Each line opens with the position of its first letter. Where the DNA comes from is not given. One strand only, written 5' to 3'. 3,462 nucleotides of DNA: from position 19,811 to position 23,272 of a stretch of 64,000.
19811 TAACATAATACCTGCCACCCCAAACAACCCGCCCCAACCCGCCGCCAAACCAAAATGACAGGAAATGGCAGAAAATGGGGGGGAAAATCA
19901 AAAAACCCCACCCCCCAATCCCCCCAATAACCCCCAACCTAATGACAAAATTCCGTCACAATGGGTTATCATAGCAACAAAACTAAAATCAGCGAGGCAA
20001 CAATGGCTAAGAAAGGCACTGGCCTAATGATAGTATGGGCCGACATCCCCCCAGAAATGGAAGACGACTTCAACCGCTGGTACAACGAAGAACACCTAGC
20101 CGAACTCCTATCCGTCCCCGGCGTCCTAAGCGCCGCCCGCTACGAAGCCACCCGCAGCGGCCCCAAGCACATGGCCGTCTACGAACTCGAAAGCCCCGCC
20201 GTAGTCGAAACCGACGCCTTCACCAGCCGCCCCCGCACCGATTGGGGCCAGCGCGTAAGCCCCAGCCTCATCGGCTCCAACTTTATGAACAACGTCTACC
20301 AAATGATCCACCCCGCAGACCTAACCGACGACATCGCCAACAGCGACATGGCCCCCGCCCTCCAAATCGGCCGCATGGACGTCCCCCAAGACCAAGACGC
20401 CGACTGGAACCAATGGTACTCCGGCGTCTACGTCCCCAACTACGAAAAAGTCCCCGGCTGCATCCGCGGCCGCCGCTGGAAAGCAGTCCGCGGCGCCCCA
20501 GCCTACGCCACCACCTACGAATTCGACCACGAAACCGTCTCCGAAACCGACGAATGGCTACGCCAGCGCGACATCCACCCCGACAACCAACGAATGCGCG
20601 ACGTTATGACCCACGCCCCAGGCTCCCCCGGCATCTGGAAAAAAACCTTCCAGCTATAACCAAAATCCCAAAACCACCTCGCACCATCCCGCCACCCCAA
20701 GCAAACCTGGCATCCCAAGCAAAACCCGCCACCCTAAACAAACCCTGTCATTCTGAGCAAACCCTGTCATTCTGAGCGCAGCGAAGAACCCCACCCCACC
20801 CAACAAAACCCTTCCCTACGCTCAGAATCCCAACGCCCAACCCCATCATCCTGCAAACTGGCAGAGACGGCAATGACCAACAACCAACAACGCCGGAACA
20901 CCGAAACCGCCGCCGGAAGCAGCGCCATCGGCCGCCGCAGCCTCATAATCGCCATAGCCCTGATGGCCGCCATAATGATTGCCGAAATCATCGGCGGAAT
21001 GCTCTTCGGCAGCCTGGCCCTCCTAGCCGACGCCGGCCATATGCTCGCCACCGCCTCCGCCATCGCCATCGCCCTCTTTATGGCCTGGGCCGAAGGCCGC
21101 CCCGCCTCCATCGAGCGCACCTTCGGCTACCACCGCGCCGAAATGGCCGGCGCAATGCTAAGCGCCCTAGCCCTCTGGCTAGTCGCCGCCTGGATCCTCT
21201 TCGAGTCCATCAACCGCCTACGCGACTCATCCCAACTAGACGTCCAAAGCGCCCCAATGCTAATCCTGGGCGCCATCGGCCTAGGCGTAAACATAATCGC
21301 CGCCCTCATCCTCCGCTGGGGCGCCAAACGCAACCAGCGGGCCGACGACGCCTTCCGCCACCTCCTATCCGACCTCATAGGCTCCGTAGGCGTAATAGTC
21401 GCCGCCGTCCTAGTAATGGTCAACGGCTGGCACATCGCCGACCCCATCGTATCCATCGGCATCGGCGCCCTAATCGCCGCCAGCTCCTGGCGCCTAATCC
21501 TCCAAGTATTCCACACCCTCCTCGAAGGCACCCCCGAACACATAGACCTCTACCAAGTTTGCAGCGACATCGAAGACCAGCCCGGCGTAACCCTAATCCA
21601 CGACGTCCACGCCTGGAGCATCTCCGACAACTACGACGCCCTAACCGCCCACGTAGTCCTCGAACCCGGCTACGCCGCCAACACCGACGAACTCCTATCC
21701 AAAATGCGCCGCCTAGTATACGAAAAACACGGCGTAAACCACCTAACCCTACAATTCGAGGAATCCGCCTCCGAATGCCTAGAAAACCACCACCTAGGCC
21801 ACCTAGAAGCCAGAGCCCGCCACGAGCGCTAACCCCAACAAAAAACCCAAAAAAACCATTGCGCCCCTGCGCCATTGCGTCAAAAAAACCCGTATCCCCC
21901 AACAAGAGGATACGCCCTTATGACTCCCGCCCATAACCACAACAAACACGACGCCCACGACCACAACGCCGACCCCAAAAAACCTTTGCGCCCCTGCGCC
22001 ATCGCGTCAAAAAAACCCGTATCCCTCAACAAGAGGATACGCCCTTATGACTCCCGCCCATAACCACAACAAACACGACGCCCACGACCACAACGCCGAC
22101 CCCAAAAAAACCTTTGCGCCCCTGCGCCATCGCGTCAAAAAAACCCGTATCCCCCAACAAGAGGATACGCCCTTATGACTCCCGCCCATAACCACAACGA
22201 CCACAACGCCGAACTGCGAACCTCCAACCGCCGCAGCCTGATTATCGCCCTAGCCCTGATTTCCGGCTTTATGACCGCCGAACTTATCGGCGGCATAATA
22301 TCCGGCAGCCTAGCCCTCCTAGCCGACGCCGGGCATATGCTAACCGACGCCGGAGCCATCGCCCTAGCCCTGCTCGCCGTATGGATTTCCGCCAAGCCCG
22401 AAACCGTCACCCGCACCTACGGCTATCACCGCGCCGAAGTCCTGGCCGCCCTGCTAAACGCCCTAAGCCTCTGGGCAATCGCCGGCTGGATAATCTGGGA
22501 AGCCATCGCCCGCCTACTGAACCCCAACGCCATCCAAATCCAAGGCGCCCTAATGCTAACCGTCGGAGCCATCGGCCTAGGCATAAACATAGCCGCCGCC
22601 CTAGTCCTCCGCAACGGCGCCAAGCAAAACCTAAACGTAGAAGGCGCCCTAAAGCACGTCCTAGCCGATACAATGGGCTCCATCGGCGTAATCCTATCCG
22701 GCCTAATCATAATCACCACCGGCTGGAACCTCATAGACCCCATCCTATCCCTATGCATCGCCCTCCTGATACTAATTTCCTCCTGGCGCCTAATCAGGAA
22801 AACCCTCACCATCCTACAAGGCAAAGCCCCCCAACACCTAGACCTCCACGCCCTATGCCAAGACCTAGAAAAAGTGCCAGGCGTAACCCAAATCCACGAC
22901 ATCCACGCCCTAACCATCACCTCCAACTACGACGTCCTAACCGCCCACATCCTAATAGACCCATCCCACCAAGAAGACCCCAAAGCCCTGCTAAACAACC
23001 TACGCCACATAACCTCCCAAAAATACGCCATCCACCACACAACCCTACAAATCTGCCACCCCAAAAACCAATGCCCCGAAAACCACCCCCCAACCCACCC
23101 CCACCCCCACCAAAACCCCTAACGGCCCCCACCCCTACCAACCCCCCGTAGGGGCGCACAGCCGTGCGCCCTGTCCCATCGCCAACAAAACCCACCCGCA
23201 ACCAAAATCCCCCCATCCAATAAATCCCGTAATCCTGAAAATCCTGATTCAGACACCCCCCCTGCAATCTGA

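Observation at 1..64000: Base composition and codon usage are mirrored between the two strands, independent of gene direction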

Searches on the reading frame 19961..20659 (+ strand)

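Call 9: search_protein_families(library=pfam, proteins=[window:19961-20659:+])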
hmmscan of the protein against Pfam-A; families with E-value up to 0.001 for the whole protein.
window:19961-20659:+ (232 aa): 1 family
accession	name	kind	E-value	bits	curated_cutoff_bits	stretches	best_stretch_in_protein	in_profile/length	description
PF14114.12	DUF4286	-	2.9e-07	31.1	25.8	0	140-196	9-65/100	Domain of unknown function (DUF4286)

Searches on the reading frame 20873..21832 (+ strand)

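Call 9: search_protein_families(library=pfam, proteins=[window:20873-21832:+])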
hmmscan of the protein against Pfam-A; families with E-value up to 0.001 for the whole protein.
window:20873-21832:+ (319 aa): 2 families
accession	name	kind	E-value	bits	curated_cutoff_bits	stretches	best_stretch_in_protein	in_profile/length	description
PF01545.26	Cation_efflux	-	5.2e-38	131.2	26.6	1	24-217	1-198/198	Cation efflux family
PF16916.11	ZT_dimer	-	1.7e-08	34.8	26.7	1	221-297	1-77/78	Dimerisation domain of Zinc Transporter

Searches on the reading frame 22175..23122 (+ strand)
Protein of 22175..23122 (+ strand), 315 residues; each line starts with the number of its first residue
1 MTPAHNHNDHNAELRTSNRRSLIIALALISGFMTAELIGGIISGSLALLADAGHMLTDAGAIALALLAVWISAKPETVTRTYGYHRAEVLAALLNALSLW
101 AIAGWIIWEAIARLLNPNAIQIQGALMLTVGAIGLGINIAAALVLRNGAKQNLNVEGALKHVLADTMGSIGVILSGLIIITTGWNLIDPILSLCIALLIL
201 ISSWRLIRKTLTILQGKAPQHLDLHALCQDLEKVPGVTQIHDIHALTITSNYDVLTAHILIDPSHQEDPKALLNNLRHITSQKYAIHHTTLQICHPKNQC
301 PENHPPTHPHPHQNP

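Call 9: search_protein_families(library=pfam, proteins=[window:22175-23122:+])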
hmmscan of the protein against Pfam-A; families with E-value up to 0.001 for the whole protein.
window:22175-23122:+ (315 aa): 2 families
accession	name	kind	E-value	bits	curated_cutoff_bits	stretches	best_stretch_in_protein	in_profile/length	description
PF01545.26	Cation_efflux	-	1.2e-46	159.5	26.6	1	22-214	1-197/198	Cation efflux family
PF16916.11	ZT_dimer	-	3.2e-08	33.9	26.7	1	220-294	2-76/78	Dimerisation domain of Zinc Transporter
